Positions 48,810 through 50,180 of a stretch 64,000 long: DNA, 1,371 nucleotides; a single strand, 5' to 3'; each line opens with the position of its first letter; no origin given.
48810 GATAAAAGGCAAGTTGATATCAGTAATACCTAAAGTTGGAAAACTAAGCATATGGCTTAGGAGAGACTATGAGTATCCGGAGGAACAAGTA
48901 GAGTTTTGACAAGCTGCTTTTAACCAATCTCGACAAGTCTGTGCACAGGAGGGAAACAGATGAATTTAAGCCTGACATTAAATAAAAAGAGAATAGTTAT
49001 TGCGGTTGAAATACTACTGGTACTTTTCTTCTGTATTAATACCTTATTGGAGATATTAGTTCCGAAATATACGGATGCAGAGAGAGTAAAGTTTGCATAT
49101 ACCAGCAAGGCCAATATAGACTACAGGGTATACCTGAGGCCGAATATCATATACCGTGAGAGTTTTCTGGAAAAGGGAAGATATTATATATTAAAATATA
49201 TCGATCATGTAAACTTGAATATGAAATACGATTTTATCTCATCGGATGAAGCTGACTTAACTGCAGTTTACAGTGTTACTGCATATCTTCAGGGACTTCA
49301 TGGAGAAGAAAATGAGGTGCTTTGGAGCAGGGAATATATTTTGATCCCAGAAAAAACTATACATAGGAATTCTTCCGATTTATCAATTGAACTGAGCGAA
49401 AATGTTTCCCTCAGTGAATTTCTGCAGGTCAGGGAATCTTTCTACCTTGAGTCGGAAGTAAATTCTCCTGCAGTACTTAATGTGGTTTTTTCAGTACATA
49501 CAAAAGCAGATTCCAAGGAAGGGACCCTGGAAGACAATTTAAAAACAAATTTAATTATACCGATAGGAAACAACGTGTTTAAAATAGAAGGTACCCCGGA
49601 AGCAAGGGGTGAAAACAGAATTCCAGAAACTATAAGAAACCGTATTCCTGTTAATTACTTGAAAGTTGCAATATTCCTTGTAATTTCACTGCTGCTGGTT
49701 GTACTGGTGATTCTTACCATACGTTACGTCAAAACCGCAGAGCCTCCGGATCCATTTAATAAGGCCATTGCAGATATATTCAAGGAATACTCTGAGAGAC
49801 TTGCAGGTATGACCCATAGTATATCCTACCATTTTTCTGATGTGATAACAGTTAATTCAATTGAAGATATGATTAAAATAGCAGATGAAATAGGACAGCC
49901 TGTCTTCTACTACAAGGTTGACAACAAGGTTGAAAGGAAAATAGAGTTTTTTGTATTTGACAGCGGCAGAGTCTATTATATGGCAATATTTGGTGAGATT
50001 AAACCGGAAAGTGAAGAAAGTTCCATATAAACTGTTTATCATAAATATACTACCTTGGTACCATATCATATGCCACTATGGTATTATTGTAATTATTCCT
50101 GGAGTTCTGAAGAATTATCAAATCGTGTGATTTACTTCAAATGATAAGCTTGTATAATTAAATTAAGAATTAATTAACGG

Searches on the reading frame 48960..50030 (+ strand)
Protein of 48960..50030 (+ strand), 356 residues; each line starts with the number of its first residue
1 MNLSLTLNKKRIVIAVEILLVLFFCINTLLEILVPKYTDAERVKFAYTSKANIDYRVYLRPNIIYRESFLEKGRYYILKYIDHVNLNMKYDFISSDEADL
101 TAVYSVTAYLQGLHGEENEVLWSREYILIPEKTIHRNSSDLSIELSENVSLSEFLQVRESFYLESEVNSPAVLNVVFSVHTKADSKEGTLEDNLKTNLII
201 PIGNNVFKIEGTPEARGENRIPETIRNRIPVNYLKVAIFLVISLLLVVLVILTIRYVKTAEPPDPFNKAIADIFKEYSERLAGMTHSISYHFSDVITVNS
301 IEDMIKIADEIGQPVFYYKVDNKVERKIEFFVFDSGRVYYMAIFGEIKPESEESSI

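Call 3: search_protein_families(library=pfam, proteins=[window:48960-50030:+], max_evalue=0.01)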
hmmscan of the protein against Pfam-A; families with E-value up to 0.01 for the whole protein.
window:48960-50030:+ (356 aa): 1 family
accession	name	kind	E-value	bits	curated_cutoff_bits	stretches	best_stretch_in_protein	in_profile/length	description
PF17231.7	DUF5305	-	2e-24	86.7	29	1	122-340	1-216/217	Family of unknown function (DUF5305)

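Call 4: search_protein_families(library=ncbifam, proteins=[window:48960-50030:+], max_evalue=0.01)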
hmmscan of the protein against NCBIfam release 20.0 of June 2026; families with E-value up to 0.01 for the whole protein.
window:48960-50030:+ (356 aa): 0 families

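Call 45: find_related_loci(query=A5, collection=metagenome_contigs, flank=10000)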
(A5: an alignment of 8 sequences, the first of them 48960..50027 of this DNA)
Query A5 (356 aa) in metagenome_contigs; peptide patterns used: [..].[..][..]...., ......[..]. (x = any residue, [..] = any of these).
600 stretches matched a pattern (row limit reached: there are more); 14 encode a relative of the query (tblastn E <= 1e-3); 14 distinct loci.
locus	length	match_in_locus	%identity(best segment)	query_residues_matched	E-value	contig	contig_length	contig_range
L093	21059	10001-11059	63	2-355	4e-147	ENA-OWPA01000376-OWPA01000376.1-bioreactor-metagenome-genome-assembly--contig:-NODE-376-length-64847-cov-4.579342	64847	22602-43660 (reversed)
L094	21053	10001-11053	51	2-352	3e-120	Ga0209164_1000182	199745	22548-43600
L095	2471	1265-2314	53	2-351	2e-125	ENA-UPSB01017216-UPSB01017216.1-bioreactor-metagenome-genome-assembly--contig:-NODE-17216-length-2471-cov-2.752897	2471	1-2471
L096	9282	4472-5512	52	2-348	9e-116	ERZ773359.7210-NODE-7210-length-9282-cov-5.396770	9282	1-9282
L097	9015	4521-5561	52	2-348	9e-116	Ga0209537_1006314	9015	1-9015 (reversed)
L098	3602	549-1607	50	3-356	3e-115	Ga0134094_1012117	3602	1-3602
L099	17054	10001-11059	48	1-350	2e-110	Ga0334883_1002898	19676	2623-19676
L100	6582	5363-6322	31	30-347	2e-46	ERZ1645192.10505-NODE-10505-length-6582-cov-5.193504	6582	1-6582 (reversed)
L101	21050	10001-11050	30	2-347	8e-46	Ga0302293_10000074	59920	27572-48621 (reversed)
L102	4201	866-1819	32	35-350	2e-43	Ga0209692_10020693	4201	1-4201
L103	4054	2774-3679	30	48-347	8e-43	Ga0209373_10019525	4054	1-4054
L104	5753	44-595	34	164-347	2e-34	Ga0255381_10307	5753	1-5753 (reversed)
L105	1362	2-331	40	236-345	7e-24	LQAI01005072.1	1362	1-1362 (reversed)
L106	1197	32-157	69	306-347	2e-15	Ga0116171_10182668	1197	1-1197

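Call 52: search_protein_families(library=pfam, proteins=[L101:5310-5942:+, L101:6107-6718:+, L101:6895-7536:+, L101:7610-8695:+, L101:8729-9997:+, L101:10007-11053:+, L101:12068-13123:-, L101:13730-14653:-, L101:2752-3840:-, L101:1418-2653:-], max_evalue=0.01)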
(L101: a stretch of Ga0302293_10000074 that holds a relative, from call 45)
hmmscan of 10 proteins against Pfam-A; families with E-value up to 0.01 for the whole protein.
L101:5310-5942:+ (210 aa): 0 families

L101:6107-6718:+ (203 aa): 2 families
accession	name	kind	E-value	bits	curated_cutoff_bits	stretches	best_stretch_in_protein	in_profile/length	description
PF12389.13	Peptidase_M73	-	0.0027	18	22.5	0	7-52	9-55/196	Camelysin metallo-endopeptidase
PF00932.25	LTD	-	0.0073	17.1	34.3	0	70-144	4-73/109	Lamin Tail Domain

L101:6895-7536:+ (213 aa): 0 families

L101:7610-8695:+ (361 aa): 1 family
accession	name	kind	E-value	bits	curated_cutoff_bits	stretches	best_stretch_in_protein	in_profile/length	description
PF00437.27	T2SSE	-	7.9e-18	64.7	24.9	1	125-274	140-279/370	Type II/IV secretion system protein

L101:8729-9997:+ (422 aa): 2 families
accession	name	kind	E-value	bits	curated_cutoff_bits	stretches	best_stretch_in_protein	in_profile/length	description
PF00717.28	Peptidase_S24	-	0.00012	22.2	23.3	1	287-356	40-102/116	Peptidase S24-like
PF10502.14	Peptidase_S26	-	0.00033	21.1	22.9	1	262-328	4-68/168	Signal peptidase, peptidase S26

L101:10007-11053:+ (348 aa): 1 family
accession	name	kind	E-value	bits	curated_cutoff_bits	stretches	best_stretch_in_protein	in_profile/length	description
PF17231.7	DUF5305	-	2.9e-20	73.1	29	1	133-341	11-216/217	Family of unknown function (DUF5305)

L101:12068-13123:- (351 aa): 2 families
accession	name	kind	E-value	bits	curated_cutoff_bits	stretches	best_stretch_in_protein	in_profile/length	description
PF02826.25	2-Hacid_dh_C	-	1.7e-35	122.4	25.1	1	146-311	17-178/178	D-isomer specific 2-hydroxyacid dehydrogenase, NAD binding domain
PF03807.23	F420_oxidored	-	0.0007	20.6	21.6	0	169-228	1-63/94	NADP oxidoreductase coenzyme F420-dependent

L101:13730-14653:- (307 aa): 2 families
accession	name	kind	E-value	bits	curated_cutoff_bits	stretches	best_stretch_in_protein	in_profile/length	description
PF01791.15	DeoC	-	2.4e-15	57.2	23.8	1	66-274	2-229/229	DeoC/LacD family aldolase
PF05690.20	ThiG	-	0.0029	17.4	23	1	227-289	168-225/247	Thiazole biosynthesis protein ThiG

L101:2752-3840:- (362 aa): 1 family
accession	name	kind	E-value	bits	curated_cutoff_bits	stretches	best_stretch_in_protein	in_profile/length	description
PF12389.13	Peptidase_M73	-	0.0013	19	22.5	0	9-52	11-55/196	Camelysin metallo-endopeptidase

L101:1418-2653:- (411 aa): 2 families
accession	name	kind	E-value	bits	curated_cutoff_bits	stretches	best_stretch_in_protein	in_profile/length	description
PF13306.12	LRR_5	-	9.3e-19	68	27.7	1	288-385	3-102/127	BspA type Leucine rich repeat region (6 copies)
PF12389.13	Peptidase_M73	-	0.0029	17.9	22.5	0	15-149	12-121/196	Camelysin metallo-endopeptidase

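Call 54: find_homologous_proteins(query=L101:7610-8692:+, max_evalue=1e-20)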
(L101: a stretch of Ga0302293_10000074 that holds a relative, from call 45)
Query L101:7610-8692:+ (361 aa): 579 proteins with E <= 1e-20 among 2787 candidates; the best 120 are listed.
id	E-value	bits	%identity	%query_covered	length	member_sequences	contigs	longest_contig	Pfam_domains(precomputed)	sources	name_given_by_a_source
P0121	3.3e-207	705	90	98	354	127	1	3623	PF00437.27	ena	-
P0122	2.2e-206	703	91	99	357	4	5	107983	PF00437.27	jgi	jgi:twitching motility protein PilT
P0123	1.8e-203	693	87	99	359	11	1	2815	PF00437.27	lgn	-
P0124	8.0e-200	681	88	98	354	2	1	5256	PF00437.27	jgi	-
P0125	6.5e-199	678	87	100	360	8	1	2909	PF00437.27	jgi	-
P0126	3.0e-166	571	73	99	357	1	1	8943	PF00437.27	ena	-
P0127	3.7e-139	482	60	98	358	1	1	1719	PF00437.27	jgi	jgi:twitching motility protein PilT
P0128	4.0e-139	482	59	99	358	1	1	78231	PF00437.27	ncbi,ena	-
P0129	7.6e-137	474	60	97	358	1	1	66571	PF00437.27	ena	-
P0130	1.2e-136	473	59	98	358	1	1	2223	PF00437.27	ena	-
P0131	3.2e-135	469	58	99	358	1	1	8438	PF00437.27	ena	-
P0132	5.3e-135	468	59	98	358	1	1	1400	PF00437.27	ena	-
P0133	5.7e-135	468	58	98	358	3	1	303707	PF00437.27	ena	-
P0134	2.1e-134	466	57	98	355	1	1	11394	PF00437.27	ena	-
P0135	4.1e-134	465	59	97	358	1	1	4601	PF00437.27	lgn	-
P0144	2.2e-103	364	47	95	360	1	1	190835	PF00437.27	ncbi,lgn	ncbi:MAG: ATPase, T2SS/T4P/T4SS family [Eubacteriales bacterium]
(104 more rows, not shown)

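Call 56: find_encoding_contigs(protein=P0144, flank=10000, max_places=1)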
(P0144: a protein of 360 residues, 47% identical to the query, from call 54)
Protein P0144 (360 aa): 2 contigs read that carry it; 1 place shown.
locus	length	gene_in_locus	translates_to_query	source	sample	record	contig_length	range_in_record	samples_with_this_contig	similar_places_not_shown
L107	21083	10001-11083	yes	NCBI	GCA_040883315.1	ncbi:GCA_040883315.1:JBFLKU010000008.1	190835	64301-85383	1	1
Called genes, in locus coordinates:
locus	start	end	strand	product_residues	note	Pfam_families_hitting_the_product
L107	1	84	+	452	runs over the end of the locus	PF00528:BPD_transp_1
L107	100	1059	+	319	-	PF00005:ABC_tran, PF02463:SMC_N (weak), PF13304:AAA_21, PF08352:oligo_HPY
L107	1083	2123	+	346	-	PF02463:SMC_N (faint), PF00005:ABC_tran, PF08352:oligo_HPY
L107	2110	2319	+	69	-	-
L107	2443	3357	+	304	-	PF00892:EamA, PF03151:TPT (weak), PF00892:EamA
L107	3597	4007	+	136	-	PF08279:HTH_11 (faint), PF13560:HTH_31 (weak), PF01381:HTH_3, PF07022:Phage_CI_repr (weak), PF12844:HTH_19 (weak), PF13443:HTH_26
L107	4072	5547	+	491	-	-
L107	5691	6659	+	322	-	PF13280:WYL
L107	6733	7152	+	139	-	PF14198:TnpV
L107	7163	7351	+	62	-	-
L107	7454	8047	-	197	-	-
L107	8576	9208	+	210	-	-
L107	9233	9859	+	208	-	-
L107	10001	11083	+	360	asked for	PF00437:T2SSE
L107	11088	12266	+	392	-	PF10502:Peptidase_S26 (faint)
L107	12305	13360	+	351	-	PF17231:DUF5305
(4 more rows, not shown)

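Call 57: find_encoding_contigs(protein=P0133, flank=10000, max_places=1)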
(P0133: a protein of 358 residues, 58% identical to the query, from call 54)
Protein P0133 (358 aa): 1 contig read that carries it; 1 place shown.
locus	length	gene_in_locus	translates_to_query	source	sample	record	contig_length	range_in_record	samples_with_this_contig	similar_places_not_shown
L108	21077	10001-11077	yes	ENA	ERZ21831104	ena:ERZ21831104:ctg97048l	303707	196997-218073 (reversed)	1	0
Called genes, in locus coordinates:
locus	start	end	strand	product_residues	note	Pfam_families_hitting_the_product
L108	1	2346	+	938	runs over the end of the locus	PF01074:Glyco_hydro_38N, PF09261:Alpha-mann_mid, PF07748:Glyco_hydro_38C, PF17677:Glyco_hydro38C2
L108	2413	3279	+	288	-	PF22422:MGH1-like_GH (weak)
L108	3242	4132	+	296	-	PF17389:Bac_rhamnosid6H, PF22422:MGH1-like_GH, PF03200:Glyco_hydro_63, PF01204:Trehalase, PF03200:Glyco_hydro_63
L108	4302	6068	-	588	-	PF02837:Glyco_hydro_2_N, PF22666:Glyco_hydro_2_N2, PF00703:Glyco_hydro_2, PF02836:Glyco_hydro_2_C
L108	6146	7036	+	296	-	PF02311:AraC_binding, PF12833:HTH_18, PF00165:HTH_AraC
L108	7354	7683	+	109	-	-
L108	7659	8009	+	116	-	-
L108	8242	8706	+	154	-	-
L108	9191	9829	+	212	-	-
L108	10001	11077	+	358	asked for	PF00437:T2SSE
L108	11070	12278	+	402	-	-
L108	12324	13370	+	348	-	PF17231:DUF5305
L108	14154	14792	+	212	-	-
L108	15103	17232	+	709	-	PF00535:Glycos_transf_2, PF03552:Cellulose_synt (faint), PF13506:Glyco_transf_21, PF13641:Glyco_tranf_2_3, PF13632:Glyco_trans_2_3, PF07238:PilZ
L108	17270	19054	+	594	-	-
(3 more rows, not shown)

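Call 83: find_homologous_proteins(query=window:48960-50027:+, max_evalue=0.00001)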
Query window:48960-50027:+ (356 aa): 72 proteins with E <= 0.00001 among 2525 candidates.
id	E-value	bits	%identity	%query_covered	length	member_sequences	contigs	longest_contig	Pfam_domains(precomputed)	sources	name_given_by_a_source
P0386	2.0e-225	765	100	100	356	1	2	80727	PF17231.8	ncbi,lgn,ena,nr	ncbi:MAG TPA: DUF5305 domain-containing protein [Clostridiaceae bacterium]|nr:DUF5305 domain-contain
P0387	3.1e-145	502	64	99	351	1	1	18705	PF17231.8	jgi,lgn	jgi:hypothetical protein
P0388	2.8e-142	492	63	99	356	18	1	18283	PF17231.8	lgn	-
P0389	2.0e-124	433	56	94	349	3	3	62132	PF17231.8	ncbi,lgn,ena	-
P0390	9.2e-120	418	54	97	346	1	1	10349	PF17231.8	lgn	-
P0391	8.0e-117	408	52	98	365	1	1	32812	PF17231.8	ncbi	-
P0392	1.0e-116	408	53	98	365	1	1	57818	PF17231.8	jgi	-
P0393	3.6e-115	403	52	99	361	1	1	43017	PF17231.8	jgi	-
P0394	6.2e-115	402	54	98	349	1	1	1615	PF17231.8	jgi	-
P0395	2.0e-113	397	50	99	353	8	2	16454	PF17231.8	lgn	-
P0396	2.8e-113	397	53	98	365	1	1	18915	PF17231.8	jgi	-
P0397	4.0e-113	396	52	97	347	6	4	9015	PF17231.8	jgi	jgi:hypothetical protein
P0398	9.4e-113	395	54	98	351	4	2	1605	PF17231.8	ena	-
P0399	9.6e-113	395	53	98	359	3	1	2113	PF17231.8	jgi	-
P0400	1.1e-112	395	53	99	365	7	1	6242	PF17231.8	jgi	jgi:hypothetical protein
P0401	1.7e-112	394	52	98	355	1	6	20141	PF17231.8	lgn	-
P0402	2.3e-112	394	53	98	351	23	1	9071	PF17231.8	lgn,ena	-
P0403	2.7e-111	390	52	97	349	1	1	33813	PF17231.8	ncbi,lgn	-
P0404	5.5e-111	389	51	100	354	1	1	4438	PF17231.8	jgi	-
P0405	5.7e-111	389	51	98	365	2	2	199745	PF17231.8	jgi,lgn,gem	-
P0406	1.3e-110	388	52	97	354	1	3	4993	PF17231.8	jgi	jgi:hypothetical protein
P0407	2.1e-110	387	50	98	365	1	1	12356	PF17231.8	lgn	-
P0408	1.5e-108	381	50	99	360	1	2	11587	PF17231.8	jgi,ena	-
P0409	1.7e-108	381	56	88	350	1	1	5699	PF17231.8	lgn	-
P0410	2.8e-108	380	54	95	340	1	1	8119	PF17231.8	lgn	-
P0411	5.8e-108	379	52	97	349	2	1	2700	PF17231.8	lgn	-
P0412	7.3e-108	379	50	98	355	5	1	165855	PF17231.8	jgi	jgi:hypothetical protein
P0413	4.1e-107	376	50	97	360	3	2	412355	PF17231.8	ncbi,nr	ncbi:MAG: DUF5305 family protein [Thermincola sp.]|nr:DUF5305 family protein [Thermincola sp.] MDT37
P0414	3.9e-105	370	52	97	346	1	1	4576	PF17231.8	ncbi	-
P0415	4.6e-105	370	50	98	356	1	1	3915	PF17231.8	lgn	-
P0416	5.3e-105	369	50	97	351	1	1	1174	PF17231.8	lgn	-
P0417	5.8e-105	369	49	98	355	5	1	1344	PF17231.8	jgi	-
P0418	1.4e-104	368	49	97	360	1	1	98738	PF17231.8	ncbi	-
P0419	4.8e-103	363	50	97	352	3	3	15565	PF17231.8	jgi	jgi:hypothetical protein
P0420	1.9e-102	361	49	95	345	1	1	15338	PF17231.8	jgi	jgi:hypothetical protein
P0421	5.7e-102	359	48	98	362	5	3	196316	PF17231.8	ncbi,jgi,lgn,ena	-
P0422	7.7e-102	359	50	97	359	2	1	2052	PF17231.8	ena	-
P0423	1.2e-101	358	51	95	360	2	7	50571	PF17231.8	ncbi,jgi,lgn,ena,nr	ncbi:MAG: DUF5305 domain-containing protein [Firmicutes bacterium]|nr:DUF5305 domain-containing prot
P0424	1.8e-101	358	47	99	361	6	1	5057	PF17231.8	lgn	-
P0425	5.3e-101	356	49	95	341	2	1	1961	PF17231.8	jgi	jgi:hypothetical protein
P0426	6.6e-95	336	48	97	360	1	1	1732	PF17231.8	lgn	-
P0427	2.5e-73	265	55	63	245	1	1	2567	PF17231.8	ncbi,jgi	jgi:hypothetical protein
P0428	1.0e-47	181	34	93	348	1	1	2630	PF17231.8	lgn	-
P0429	2.9e-46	176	34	96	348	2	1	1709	PF17231.8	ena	-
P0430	2.1e-45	174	34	85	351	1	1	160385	PF17231.8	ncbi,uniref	ncbi:DUF5305 family protein [Clostridium sp.]|uniref:DUF5305 family protein n=1 Tax=Clostridium sp. 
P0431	7.7e-43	165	35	87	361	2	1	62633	PF17231.8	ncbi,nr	ncbi:MAG: hypothetical protein K0S76_1563 [Herbinix sp.]|nr:hypothetical protein [Herbinix sp.]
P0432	8.9e-43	165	31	87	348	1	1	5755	PF17231.8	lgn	-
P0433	1.1e-42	165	29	94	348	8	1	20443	PF17231.8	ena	-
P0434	1.4e-42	164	31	86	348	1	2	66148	PF17231.8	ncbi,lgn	-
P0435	2.6e-42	163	31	86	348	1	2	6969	PF17231.8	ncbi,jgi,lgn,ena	-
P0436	4.1e-42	163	30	96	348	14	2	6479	PF17231.8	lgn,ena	-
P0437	4.9e-42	163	31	92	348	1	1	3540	PF17231.8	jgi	jgi:hypothetical protein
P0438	5.8e-42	162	31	87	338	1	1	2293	PF17231.8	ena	-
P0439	7.6e-42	162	31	96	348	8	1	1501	PF17231.8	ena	-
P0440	7.9e-42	162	30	96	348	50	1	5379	PF17231.8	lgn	-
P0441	1.0e-41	161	31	86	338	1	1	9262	PF17231.8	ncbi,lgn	-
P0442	2.0e-41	160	30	90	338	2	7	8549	PF17231.8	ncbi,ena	-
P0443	2.6e-41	160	30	84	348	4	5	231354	PF17231.8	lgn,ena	-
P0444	5.3e-41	159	31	84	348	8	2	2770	PF17231.8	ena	-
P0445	6.0e-41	159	31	96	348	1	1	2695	PF17231.8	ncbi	-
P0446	7.8e-41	159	29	84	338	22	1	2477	PF17231.8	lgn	-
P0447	1.9e-40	157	28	94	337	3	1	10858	PF17231.8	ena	-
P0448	3.0e-40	157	31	89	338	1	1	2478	PF17231.8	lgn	-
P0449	3.5e-40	156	28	89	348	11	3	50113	PF17231.8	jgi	-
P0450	9.6e-40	155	30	87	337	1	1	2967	PF17231.8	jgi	-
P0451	1.2e-39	155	30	89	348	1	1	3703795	PF17231.8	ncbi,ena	-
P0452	2.2e-39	154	29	96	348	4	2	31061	PF17231.8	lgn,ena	-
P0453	2.7e-39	154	30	95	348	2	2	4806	PF17231.8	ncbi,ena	-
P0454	3.2e-39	153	30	97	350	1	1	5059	PF17231.8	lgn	-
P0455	2.5e-38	150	29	94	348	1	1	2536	PF17231.8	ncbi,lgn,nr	ncbi:MAG TPA: DUF5305 family protein [Negativicutes bacterium]|nr:DUF5305 family protein [Negativicu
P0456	3.3e-37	147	28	96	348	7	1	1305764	PF17231.8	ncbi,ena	-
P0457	5.7e-37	146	29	89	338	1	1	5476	PF17231.8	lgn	-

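Call 90: predict_structure(alignment_id=A6)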
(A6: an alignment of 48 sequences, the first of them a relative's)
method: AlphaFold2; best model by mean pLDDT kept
length: 356 residues; sequences in the alignment: 48
mean_pLDDT: 87.1   pTM: 0.58
mean pLDDT of the five models: 87.1, 82.7, 78.5, 78.4, 77.6
residues with pLDDT >= 90: 184; 70-90: 147; 50-70: 15; < 50: 10
segments of 3 or more residues with pLDDT < 50: 349-356
pLDDT, mean of each block of 10 residues (from residue 1): 70 92 94 87 91 96 90 93 96 95 97 88 94 96 95 89 83 97 94 96 93 94 86 92 93 82 75 84 78 72 86 87 80 81 60 37
secondary structure, 60 per line:
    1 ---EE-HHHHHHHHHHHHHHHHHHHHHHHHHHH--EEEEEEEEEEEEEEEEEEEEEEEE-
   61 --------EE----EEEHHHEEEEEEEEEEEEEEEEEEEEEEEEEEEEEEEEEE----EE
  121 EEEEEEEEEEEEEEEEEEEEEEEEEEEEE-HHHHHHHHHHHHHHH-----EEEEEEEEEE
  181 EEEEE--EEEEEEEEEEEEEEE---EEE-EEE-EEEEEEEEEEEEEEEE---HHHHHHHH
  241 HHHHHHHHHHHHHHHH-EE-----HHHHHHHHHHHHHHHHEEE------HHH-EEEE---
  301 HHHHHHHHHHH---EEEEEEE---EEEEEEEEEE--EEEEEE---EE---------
elements in order: H7-33 E36-59 E75-77 E81-114 E119-149 H151-165 E171-185 E188-202 E206-208 E210-212 E214-229 H233-256 H265-280 E281-283 E294-297 H301-311 E315-321 E325-334 E337-342

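Call 93: fold_search(model_id=the predicted structure, library=pdb)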
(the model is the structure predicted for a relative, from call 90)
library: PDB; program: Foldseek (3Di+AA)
matches with E <= 10: 1296; with E <= 0.001: 0
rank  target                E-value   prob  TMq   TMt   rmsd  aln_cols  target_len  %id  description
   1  8b7d                  1.4e-03  0.98  0.18  0.35  10.5       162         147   10  Luminal domain of TMEM106B (released 2023-07-19)
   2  6byg_A                3.6e-03  0.94  0.15  0.08   8.8       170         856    8  Crystal structure of the nucleophile mutant (E575A) of the GH2 exo-beta-mannanase from Xanthomonas axonopodis pv. citr (released 2018-07-18)
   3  3eif                  3.8e-03  0.99  0.19  0.09   7.6       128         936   12  1.9 angstrom crystal structure of the active form of the C5a peptidase from Streptococcus pyogenes (ScpA) (released 2009-02-24)
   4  7bj3                  4.2e-03  0.99  0.20  0.09   7.5       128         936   12  ScpA from Streptococcus pyogenes, S512A active site mutant (released 2021-05-12)
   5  6byc                  4.2e-03  0.96  0.16  0.08   7.5       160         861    7  Crystal structure of the GH2 exo-beta-mannanase from Xanthomonas axonopodis pv. citri (released 2018-07-18)
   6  7x8b_A                4.2e-03  0.90  0.16  0.32  13.8       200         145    8  Crystal structure of ENL T1 mutant YEATS domain in complex with histone H3 acetylation at K27 (released 2023-01-18)
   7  1xf1_A                4.9e-03  0.97  0.18  0.08   8.1       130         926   14  Structure of C5a peptidase- a key virulence factor from Streptococcus (released 2005-11-22)
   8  6byi_A                5.2e-03  0.94  0.16  0.08   8.4       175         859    7  Crystal structure of the acid-base mutant (E477A) of the GH2 exo-beta-mannanase from Xanthomonas axonopodis pv. citri (released 2018-07-18)
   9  3but                  5.5e-03  0.97  0.18  0.39   7.3       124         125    7  Crystal structure of protein Af_0446 from Archaeoglobus fulgidus (released 2008-01-15)
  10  4ypj_A                5.5e-03  0.44  0.14  0.08  18.8       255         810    8  X-ray Structure of The Mutant of Glycoside Hydrolase (released 2015-04-29)
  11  8bty_A                5.8e-03  0.99  0.19  0.09   7.6       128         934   12  Structure of the active form of ScpB, the C5a-peptidase from Streptococcus agalactiae. (released 2023-11-15)
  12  8q2h                  6.1e-03  0.47  0.15  0.06  18.6       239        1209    8  beta-galactosidase from Bacillus circulans (released 2024-10-16)
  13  7adi_A                6.5e-03  0.87  0.16  0.20   9.1       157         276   10  KirBac3.1 W46R: role of a highly conserved tryptophan at the membrane-water interface of Kir channel (released 2022-01-12)
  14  7adi_B                6.5e-03  0.82  0.16  0.20   9.2       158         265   11  KirBac3.1 W46R: role of a highly conserved tryptophan at the membrane-water interface of Kir channel (released 2022-01-12)
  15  1xq4_A                7.2e-03  0.92  0.18  0.38  10.0       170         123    5  Crystal Structure of the Putative ApaA Protein from Bordetella pertussis, Northeast Structural Genomics Target BeR40 (released 2004-11-09)
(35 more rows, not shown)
